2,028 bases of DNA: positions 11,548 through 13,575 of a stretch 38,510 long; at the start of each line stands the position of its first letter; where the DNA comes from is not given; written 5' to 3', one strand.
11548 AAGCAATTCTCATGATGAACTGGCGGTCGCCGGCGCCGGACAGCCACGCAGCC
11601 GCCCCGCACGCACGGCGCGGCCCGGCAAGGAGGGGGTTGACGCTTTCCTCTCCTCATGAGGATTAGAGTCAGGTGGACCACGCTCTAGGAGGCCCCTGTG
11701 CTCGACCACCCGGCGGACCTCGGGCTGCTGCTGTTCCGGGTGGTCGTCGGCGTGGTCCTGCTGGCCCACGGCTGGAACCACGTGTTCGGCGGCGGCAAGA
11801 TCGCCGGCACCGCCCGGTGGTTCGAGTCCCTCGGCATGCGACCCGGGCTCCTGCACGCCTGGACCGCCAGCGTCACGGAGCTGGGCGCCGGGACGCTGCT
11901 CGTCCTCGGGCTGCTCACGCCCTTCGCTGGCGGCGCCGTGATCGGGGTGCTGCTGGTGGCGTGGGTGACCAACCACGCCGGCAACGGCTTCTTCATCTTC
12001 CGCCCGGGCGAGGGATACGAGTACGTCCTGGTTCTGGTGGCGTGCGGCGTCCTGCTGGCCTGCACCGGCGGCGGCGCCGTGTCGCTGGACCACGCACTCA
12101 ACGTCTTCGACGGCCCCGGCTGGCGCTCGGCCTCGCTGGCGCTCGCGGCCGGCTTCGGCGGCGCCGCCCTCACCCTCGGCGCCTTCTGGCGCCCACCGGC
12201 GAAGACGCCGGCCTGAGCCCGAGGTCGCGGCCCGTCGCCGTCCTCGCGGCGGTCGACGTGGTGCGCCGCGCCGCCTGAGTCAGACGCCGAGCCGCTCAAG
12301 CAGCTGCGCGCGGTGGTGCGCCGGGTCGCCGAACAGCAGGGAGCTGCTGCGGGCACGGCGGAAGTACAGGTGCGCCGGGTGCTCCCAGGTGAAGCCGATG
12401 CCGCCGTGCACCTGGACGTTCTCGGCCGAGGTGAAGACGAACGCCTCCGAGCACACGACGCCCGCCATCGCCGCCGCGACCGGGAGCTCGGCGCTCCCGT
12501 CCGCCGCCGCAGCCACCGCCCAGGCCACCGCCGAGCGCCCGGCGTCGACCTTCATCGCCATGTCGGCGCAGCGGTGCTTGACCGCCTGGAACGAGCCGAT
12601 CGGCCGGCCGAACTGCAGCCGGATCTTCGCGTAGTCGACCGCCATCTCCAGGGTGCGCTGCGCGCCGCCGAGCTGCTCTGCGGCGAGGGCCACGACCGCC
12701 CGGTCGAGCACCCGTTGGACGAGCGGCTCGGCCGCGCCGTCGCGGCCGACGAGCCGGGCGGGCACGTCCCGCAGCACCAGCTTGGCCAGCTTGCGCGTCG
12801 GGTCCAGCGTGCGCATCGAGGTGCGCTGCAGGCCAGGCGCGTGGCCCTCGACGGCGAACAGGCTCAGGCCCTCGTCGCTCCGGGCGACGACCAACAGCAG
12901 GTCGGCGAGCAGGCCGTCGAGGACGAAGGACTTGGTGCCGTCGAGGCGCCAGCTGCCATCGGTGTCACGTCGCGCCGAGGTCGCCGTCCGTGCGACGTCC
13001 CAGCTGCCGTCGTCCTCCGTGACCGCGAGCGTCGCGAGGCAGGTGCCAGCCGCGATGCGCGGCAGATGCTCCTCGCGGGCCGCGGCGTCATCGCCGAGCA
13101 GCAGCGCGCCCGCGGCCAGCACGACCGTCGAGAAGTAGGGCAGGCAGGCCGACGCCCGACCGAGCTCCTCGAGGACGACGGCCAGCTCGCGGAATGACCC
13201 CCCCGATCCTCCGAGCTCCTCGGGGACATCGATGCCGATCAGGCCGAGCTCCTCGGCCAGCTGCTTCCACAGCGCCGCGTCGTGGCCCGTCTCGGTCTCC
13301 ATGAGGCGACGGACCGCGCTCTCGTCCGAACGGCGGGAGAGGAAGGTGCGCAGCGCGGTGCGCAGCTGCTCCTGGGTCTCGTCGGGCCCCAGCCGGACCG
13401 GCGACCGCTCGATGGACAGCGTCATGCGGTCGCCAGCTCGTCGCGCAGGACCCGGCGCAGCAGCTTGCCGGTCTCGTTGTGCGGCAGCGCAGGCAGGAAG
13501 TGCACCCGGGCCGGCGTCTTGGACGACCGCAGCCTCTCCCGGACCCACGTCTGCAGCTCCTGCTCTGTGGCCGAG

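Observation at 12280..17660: Kinase + Asp-variant ACAD + tiny protein + CoA ligase: an lva / ACAD10-11-like 4-hydroxyacyl-CoA phospho-elimination module inside a P450/beta-oxidation island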

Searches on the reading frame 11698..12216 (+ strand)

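Call 11: search_protein_families(library=pfam, proteins=[window:11698-12216:+], max_evalue=0.00001)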
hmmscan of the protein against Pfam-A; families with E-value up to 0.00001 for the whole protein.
window:11698-12216:+ (172 aa): 1 family
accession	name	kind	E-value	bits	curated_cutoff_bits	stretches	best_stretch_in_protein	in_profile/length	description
PF07681.17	DoxX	-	1.3e-18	67.9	23.6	1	9-93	1-84/85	DoxX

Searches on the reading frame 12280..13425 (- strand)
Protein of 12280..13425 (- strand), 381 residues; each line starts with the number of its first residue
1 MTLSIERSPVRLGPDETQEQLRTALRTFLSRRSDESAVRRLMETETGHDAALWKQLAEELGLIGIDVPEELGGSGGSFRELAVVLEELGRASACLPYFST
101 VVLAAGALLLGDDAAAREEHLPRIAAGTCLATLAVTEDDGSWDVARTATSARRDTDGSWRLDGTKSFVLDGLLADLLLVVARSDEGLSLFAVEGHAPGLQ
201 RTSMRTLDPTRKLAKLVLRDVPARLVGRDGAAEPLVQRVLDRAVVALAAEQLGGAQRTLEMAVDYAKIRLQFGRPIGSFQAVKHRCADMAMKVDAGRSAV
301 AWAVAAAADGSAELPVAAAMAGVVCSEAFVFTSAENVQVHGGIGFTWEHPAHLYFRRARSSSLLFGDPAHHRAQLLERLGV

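Call 3: search_protein_families(library=pfam, proteins=[window:12280-13425:-])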
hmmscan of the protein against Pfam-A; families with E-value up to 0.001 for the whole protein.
window:12280-13425:- (381 aa): 4 families
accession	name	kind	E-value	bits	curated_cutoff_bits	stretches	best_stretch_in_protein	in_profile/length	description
PF00441.29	Acyl-CoA_dh_1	-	5e-28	98.6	22.4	1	236-379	7-149/150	Acyl-CoA dehydrogenase, C-terminal domain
PF02771.21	Acyl-CoA_dh_N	-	1.3e-17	64.7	22.9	1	16-127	2-112/113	Acyl-CoA dehydrogenase, N-terminal domain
PF02770.24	Acyl-CoA_dh_M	-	2.9e-13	50.3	33.3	1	133-212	2-86/97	Acyl-CoA dehydrogenase, middle domain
PF08028.16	Acyl-CoA_dh_2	-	1.8e-07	31.9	22.7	1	247-356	3-121/134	Acyl-CoA dehydrogenase, C-terminal domain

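Call 4: search_protein_families(library=ncbifam, proteins=[window:12280-13425:-])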
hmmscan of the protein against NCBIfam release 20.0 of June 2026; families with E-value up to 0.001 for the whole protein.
window:12280-13425:- (381 aa): 21 families
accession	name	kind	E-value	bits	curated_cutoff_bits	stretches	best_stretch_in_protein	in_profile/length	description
NF050027.1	acylCoADhIpdE2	equivalog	1.9e-67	228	450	2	127-374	84-305/311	acyl-CoA dehydrogenase IpdE2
TIGR03203.1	pimD_small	equivalog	2.4e-56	191.5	652.7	1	16-375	6-372/378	pimeloyl-CoA dehydrogenase small subunit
NF042972.1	AcrlCoAredClosAcrC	equivalog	3.2e-44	151.1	640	1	16-360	7-357/378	acryloyl-CoA reductase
NF045652.1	ProlPCPDhRedW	equivalog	2.9e-38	131.7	650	1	18-358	4-352/376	L-prolyl-[peptidyl-carrier protein] dehydrogenase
NF053553.1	prodigi_MBC_PigA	equivalog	2.8e-35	122.1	500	1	16-347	7-347/381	prodigiosin MBC biosynthesis dehydrogenase PigA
NF008997.0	PRK12341.1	equivalog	6.4e-35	120.9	537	1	16-361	7-358/382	acyl-CoA dehydrogenase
NF058590.1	AcCoDHFadEBacil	equivalog_domain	2.7e-34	118.6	600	1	38-360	44-391/586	acyl-CoA dehydrogenase FadE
NF045552.1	GlutCoADH_Des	equivalog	4.8e-33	114.9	470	1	58-362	47-362/387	glutaryl-CoA dehydrogenase Acd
NF043006.1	CyhCrbnylCoADH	equivalog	2.4e-31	109.1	650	1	55-364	42-360/380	cyclohexane-1-carbonyl-CoA dehydrogenase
NF042439.1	SulpropCoADesulf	equivalog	6.7e-31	107.4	600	2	248-361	239-352/379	3-sulfinopropanoyl-CoA desulfinase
NF002885.1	PRK03354.1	equivalog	2.2e-25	89.5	540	1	18-359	9-353/378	crotonobetainyl-CoA dehydrogenase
NF052270.1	Staph_DH_FadE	equivalog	2.8e-16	59.3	600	1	94-358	101-372/400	acyl-CoA dehydrogenase FadE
TIGR03207.1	cyc_hxne_CoA_dh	equivalog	2.5e-15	56.1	575.35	1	50-302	35-296/372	cyclohexanecarboxyl-CoA dehydrogenase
NF049984.1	Rv1679_FadE16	equivalog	1.7e-14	53.8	600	1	59-363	35-349/371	Rv1679 family acyl-CoA dehydrogenase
NF007000.1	PRK09463.1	subfamily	1.8e-11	43.1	600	1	245-345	299-398/726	acyl-CoA dehydrogenase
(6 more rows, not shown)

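Call 59: search_solved_structures(query=window:12280-13425:-, max_evalue=1e-15, show_alignments=1)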
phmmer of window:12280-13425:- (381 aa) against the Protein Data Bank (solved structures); distinct sequences matched with E-value up to 1e-15: 68 (the best 60 are shown).
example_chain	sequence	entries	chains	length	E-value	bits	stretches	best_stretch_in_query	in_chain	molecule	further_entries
6wy8_A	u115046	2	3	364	5.8e-44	153.9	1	23-366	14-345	Acyl-CoA dehydrogenase domain protein Tcur3481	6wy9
1buc_A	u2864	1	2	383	1.4e-38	136.2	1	43-365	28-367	BUTYRYL-COA DEHYDROGENASE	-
1jqi_A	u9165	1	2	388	5.5e-38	134.2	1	16-367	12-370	short chain acyl-CoA dehydrogenase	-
5lnx_A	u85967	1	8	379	2.8e-37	131.9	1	18-366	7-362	Acyl-CoA dehydrogenase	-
7y0a_A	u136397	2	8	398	9.1e-37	130.2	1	42-367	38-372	Short-chain specific acyl-CoA dehydrogenase, mitochondrial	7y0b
8sgs_A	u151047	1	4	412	1e-36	130.1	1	42-367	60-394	Short-chain specific acyl-CoA dehydrogenase, mitochondrial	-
2vig_A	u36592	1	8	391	2.8e-36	128.6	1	42-367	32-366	SHORT-CHAIN SPECIFIC ACYL-COA DEHYDROGENASE,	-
4l1f_A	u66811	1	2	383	2.7e-35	125.4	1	52-366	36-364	Acyl-CoA dehydrogenase domain protein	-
1ws9_A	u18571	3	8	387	3.2e-35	125.1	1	52-363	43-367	acyl-CoA dehydrogenase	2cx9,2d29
2z1q_A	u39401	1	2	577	1.3e-34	123.2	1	15-367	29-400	Acyl-CoA dehydrogenase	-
5ol2_C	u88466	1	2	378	1.5e-34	123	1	59-367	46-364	Acyl-CoA dehydrogenase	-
4x28_D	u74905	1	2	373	2.8e-34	122.1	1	38-367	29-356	Acyl-CoA dehydrogenase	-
4u83_A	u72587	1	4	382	3.3e-33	118.6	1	16-366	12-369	Acyl-CoA dehydrogenase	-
8i4p_A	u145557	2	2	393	1.4e-32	116.5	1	64-368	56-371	Acyl-CoA dehydrogenase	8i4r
7w0j_A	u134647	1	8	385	1.5e-32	116.4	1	64-367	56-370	Acyl-CoA dehydrogenase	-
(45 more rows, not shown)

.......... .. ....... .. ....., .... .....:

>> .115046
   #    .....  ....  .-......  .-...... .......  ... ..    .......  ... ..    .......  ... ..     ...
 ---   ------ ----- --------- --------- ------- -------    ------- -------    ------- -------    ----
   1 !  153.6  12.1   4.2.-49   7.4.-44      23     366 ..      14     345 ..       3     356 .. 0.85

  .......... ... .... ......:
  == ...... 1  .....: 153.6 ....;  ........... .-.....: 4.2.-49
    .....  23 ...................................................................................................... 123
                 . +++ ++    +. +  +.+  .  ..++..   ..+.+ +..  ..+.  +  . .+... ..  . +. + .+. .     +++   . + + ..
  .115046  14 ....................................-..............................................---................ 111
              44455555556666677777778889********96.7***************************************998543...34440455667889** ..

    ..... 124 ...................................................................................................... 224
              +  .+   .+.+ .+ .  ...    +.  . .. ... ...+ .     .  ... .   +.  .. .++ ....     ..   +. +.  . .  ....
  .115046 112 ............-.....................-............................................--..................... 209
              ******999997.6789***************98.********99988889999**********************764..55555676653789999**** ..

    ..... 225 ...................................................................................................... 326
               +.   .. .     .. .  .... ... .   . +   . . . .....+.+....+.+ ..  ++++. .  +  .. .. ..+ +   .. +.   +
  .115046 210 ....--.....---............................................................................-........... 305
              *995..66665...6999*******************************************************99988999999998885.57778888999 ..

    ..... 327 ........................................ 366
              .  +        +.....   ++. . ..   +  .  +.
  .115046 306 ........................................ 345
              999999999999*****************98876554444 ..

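Call 83: search_dna_similar(query=window:12280-13425:-, collection=plasmids, mode=protein, max_evalue=1e-30, max_rows=30)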
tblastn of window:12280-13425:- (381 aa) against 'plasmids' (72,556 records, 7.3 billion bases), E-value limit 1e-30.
Records with a match: 99; places in all: 133; records where one place covers at least 80% of the query: 99.
Best place of each record, by identity: <60% 99.
By first word of the organism name: Rhodococcus 21; Pseudosulfitobacter 19; Sphingobium 14; Novosphingobium 8; Streptomyces 6; Cupriavidus 5; Sulfitobacter 4; Mycobacterium 2; Pseudonocardia 2; Embleya 2; and 15 more.
By predicted mobility (MOB-suite, as given by PLSDB): non-mobilizable 56; mobilizable 24; conjugative 19.
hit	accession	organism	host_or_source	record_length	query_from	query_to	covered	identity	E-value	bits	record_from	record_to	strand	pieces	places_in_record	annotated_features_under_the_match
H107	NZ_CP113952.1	Rhodococcus sp. JS3073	culture,soil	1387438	15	381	96%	53.7%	2e-100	333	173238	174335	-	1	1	record has no annotation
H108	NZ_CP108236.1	Streptomyces sp. NBC_00080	-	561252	16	381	96%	52.0%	1e-82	281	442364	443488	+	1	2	acyl-CoA dehydrogenase family protein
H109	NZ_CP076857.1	Mycobacterium avium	Homo sapiens,sputum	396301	10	379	97%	50.5%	8e-80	273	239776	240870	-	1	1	acyl-CoA dehydrogenase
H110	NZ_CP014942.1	Rhodococcus sp. BH4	cell culture,sludge of membrane ...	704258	19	381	95%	51.2%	2e-80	275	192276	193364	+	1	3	acyl-CoA dehydrogenase family protein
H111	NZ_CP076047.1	Rhodococcus sp. USK10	-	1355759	6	381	99%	48.9%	4e-74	257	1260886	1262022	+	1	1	record has no annotation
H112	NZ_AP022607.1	Mycobacterium branderi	-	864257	14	381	97%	49.3%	6e-74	256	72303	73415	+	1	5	acyl-CoA dehydrogenase family protein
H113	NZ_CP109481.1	Streptomyces sp. NBC_01450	-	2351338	9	381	98%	48.5%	5e-68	239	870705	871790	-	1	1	none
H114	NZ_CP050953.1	Rhodococcus sp. DMU1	cell culture,activated sludge in our lab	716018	16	381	96%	48.6%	7e-76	262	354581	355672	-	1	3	acyl-CoA dehydrogenase family protein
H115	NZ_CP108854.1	Streptomyces sp. NBC_00841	-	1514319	14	381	97%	47.8%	2e-61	221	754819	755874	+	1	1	record has no annotation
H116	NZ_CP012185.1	Pseudonocardia sp. EC080619-01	Apterostigma dentigerum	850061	16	368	93%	49.4%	5e-63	225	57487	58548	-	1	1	acyl-CoA dehydrogenase family protein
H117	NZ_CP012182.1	Pseudonocardia sp. EC080610-09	Apterostigma dentigerum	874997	16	368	93%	49.4%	5e-63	225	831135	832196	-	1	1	acyl-CoA dehydrogenase family protein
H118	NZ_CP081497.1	Streptomyces sp. BHT-5-2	whole organism,plant soil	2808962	11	381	97%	46.9%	5e-64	228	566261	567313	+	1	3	none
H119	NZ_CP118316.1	Rhodococcus sp. DK180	pure culture,crude oil-contaminated soil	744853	6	381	99%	44.2%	2e-74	258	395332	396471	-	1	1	acyl-CoA dehydrogenase family protein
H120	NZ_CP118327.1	Rhodococcus sp. DK17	pure culture,crude oil-contaminated soil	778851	6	381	99%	44.2%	2e-74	258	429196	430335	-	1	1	acyl-CoA dehydrogenase family protein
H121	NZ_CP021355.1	Rhodococcus oxybenzonivorans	river sediment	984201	6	366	95%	46.0%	1e-73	256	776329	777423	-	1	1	acyl-CoA dehydrogenase family protein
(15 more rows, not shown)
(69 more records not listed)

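Call 84: get_annotated_region(hit=H109, flank=6000)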
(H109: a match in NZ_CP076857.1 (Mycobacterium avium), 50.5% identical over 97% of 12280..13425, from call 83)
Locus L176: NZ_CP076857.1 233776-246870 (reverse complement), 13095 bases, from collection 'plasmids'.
description: Mycobacterium avium subsp. hominissuis strain OCU873s_P7_4s plasmid pP7a, complete sequence
organism: Mycobacterium avium (NCBI taxid 439334)
taxonomy: Bacteria; Actinomycetota; Actinomycetes; Mycobacteriales; Mycobacteriaceae; Mycobacterium; Mycobacterium avium
host: -; source: Homo sapiens,sputum; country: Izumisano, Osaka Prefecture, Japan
typing (MOB-suite, as given by PLSDB): mobilizable; relaxase MOBF
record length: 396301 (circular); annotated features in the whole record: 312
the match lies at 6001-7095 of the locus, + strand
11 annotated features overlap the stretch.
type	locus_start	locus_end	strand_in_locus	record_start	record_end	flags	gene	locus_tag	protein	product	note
CDS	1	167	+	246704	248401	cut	-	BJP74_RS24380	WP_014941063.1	class I adenylate-forming enzyme family protein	-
CDS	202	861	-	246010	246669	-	-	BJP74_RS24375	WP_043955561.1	TetR/AcrR family transcriptional regulator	GO:0006355 - regulation of DNA-templated transcription [Evidence IEA]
CDS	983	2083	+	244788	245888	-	-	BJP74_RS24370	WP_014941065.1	TIGR03857 family LLM class F420-dependent oxidoreductase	GO:0008150 - biological_process [Evidence IEA]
CDS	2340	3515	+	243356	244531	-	-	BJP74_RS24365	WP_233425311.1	cytochrome P450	-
CDS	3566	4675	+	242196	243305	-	-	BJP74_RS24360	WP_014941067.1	NDMA-dependent alcohol dehydrogenase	-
CDS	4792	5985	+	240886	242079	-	-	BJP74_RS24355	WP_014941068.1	cytochrome P450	-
CDS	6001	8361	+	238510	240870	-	-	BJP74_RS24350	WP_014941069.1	acyl-CoA dehydrogenase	-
CDS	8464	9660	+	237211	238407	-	-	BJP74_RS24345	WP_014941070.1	alpha/beta hydrolase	-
CDS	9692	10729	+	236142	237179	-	-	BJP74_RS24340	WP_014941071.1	LLM class flavin-dependent oxidoreductase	-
CDS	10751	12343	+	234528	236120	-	-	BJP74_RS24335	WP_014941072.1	AMP-binding protein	-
CDS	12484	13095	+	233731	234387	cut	-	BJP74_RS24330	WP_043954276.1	TetR family transcriptional regulator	-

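Call 85: get_annotated_region(hit=H110, flank=6000)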
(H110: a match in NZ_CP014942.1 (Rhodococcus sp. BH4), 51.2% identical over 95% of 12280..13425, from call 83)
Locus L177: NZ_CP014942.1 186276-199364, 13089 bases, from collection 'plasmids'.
description: Rhodococcus sp. BH4 plasmid unnamed
organism: Rhodococcus sp. BH4 (NCBI taxid 1807790)
taxonomy: Bacteria; Actinomycetota; Actinomycetes; Mycobacteriales; Nocardiaceae; Rhodococcus; Rhodococcus sp. BH4
host: -; source: cell culture,sludge of membrane bioreactor in a waste-water treatment plant; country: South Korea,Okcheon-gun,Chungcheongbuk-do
typing (MOB-suite, as given by PLSDB): non-mobilizable
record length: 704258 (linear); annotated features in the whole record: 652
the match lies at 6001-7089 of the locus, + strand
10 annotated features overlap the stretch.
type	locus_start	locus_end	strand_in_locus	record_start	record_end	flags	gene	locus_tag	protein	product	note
CDS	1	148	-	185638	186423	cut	-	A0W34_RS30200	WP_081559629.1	enoyl-CoA hydratase-related protein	-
CDS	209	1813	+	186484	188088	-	-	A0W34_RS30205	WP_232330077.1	AMP-binding protein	-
CDS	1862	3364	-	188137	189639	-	-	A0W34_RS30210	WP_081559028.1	class I adenylate-forming enzyme family protein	-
CDS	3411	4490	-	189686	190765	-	-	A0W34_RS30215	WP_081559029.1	amidohydrolase family protein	-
CDS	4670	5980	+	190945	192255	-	-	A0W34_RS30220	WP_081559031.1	acyl-CoA dehydrogenase family protein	-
CDS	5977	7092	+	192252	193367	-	-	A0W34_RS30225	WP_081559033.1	acyl-CoA dehydrogenase family protein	-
CDS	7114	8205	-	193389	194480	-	-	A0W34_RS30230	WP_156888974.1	serine hydrolase domain-containing protein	-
CDS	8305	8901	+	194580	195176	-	-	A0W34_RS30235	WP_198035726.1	TetR family transcriptional regulator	-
CDS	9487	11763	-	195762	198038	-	-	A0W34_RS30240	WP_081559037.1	CoA transferase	-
CDS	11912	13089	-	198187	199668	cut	-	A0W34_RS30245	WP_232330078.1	aldehyde dehydrogenase family protein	-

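Call 86: get_annotated_region(hit=H112, flank=6000)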
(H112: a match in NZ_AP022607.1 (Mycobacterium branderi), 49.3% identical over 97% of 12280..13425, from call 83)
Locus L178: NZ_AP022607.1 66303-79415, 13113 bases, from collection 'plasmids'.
description: Mycobacterium branderi strain JCM 12687 plasmid pJCM12687
organism: Mycobacterium branderi (NCBI taxid 43348)
taxonomy: Bacteria; Actinomycetota; Actinomycetes; Mycobacteriales; Mycobacteriaceae; Mycobacterium; Mycobacterium branderi
host: -; source: -; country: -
typing (MOB-suite, as given by PLSDB): non-mobilizable
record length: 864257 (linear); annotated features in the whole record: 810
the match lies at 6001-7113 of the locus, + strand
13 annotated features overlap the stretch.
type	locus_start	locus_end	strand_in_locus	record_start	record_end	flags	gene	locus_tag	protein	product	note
CDS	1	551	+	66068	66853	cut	-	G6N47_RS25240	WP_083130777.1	FCD domain-containing protein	-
CDS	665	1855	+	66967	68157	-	-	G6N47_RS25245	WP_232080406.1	cytochrome P450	-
CDS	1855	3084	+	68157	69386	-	-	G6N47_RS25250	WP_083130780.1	CoA transferase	-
CDS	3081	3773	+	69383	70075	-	-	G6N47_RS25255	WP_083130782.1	TetR/AcrR family transcriptional regulator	-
CDS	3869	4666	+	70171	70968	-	-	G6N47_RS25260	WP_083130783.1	SDR family oxidoreductase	-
CDS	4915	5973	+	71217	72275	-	-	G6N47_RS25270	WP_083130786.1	acyl-CoA dehydrogenase family protein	-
CDS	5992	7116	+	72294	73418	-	-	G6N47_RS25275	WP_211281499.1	acyl-CoA dehydrogenase family protein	-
CDS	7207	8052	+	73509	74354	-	-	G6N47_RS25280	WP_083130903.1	alpha/beta hydrolase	-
CDS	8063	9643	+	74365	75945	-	-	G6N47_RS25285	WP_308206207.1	FadD3 family acyl-CoA ligase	-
CDS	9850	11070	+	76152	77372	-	-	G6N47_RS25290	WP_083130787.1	cytochrome P450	-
CDS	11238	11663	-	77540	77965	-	-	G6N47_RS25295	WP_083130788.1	OB-fold domain-containing protein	-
CDS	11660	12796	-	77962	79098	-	-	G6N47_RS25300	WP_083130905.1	nonspecific lipid-transfer protein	-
CDS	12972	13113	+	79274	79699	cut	-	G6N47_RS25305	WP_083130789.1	nuclear transport factor 2 family protein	-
